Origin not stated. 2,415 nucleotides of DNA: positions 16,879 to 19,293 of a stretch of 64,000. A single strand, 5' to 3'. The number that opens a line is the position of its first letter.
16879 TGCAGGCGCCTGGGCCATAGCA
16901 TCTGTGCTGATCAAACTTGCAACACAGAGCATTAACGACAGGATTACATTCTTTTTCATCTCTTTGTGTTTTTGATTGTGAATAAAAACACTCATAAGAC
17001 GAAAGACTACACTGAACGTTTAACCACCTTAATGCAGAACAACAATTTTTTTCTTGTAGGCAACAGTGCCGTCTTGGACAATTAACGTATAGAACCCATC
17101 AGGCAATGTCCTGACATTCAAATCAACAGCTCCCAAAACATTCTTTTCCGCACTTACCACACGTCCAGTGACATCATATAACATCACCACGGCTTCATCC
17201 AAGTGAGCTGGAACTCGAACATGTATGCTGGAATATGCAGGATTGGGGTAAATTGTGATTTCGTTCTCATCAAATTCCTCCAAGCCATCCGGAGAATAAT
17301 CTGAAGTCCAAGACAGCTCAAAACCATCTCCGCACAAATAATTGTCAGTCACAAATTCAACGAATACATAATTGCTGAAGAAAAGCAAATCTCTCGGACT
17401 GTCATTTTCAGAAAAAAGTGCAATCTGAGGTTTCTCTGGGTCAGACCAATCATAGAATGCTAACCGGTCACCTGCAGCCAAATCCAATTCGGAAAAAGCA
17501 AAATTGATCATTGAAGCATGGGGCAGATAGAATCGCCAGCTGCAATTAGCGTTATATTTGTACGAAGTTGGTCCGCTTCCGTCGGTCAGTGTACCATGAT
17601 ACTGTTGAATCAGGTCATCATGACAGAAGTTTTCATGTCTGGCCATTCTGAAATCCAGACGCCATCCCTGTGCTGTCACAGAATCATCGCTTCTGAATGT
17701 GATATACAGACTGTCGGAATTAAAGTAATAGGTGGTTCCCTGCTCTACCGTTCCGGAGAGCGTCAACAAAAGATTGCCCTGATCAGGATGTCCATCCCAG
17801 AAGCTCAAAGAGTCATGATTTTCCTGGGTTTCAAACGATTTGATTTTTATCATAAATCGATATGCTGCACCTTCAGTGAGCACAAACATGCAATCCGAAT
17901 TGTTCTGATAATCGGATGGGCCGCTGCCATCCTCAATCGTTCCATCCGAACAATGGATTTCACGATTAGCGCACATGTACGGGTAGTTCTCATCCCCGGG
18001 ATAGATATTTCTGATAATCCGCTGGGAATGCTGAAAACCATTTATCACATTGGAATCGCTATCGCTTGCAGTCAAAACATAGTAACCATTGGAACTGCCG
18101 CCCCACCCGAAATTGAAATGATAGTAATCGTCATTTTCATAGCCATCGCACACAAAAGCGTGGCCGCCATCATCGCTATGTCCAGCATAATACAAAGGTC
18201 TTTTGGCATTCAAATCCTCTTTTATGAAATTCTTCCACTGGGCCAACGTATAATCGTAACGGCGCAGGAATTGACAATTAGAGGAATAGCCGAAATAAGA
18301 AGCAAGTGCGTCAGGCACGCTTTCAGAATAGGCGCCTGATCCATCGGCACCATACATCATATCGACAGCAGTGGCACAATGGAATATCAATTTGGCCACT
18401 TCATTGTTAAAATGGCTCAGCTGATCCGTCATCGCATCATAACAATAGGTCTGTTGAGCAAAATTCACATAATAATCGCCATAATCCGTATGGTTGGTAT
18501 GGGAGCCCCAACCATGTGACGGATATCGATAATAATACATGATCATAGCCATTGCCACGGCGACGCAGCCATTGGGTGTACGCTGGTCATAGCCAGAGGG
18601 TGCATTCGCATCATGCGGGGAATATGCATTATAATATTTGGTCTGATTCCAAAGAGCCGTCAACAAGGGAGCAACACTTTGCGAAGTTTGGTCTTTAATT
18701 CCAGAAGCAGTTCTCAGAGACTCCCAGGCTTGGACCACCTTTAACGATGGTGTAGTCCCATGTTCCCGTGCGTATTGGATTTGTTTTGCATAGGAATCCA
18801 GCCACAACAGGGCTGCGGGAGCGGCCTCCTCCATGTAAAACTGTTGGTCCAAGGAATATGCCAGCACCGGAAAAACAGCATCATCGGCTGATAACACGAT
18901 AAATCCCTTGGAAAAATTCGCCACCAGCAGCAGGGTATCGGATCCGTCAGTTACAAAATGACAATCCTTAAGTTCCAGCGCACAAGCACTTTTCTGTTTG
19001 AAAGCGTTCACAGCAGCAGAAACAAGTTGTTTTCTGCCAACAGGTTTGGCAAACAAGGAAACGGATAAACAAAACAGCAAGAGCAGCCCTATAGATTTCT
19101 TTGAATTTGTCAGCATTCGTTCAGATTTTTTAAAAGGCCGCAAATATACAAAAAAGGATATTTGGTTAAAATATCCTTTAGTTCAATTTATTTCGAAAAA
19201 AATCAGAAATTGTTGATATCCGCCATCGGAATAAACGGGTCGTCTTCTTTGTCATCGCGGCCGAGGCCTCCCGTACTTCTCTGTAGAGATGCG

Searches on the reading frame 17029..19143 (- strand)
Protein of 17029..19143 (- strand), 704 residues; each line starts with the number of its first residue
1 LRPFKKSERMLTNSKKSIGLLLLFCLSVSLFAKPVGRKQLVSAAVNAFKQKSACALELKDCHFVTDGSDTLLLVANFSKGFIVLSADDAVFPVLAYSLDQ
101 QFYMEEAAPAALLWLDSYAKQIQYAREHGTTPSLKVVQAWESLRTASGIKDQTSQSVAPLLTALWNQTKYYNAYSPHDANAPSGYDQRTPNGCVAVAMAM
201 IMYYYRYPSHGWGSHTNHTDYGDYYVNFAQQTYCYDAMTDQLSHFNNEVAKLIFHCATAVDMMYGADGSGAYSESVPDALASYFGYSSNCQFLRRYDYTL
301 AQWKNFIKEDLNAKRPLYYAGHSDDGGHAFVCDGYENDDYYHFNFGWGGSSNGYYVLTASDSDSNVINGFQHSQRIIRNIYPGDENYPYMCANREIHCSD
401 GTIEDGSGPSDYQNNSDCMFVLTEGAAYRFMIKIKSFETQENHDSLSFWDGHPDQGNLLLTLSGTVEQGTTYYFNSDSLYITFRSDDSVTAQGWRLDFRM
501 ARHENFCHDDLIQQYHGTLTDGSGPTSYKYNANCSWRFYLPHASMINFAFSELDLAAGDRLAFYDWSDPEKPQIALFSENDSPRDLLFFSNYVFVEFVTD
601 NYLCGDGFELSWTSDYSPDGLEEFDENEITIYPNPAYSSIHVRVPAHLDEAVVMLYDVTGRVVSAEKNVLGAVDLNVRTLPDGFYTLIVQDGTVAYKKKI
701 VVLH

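Call 39: search_protein_families(library=pfam, proteins=[window:17029-19143:-], max_evalue=0.001)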
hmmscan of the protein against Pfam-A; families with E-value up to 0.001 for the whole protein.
window:17029-19143:- (704 aa): 4 families
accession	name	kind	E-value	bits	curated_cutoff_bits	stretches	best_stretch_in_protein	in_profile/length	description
PF01640.23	Peptidase_C10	-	1.2e-56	192.5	26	1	165-355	1-194/194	Peptidase C10 family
PF00431.26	CUB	-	8.2e-25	87.7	21.4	2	393-498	3-110/110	CUB domain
PF13734.11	Inhibitor_I69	-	1.7e-11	44.8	25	1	32-122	1-98/98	Spi protease inhibitor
PF18962.6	Por_Secre_tail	-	4.2e-10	40.2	27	1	631-702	1-75/75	Secretion system C-terminal sorting domain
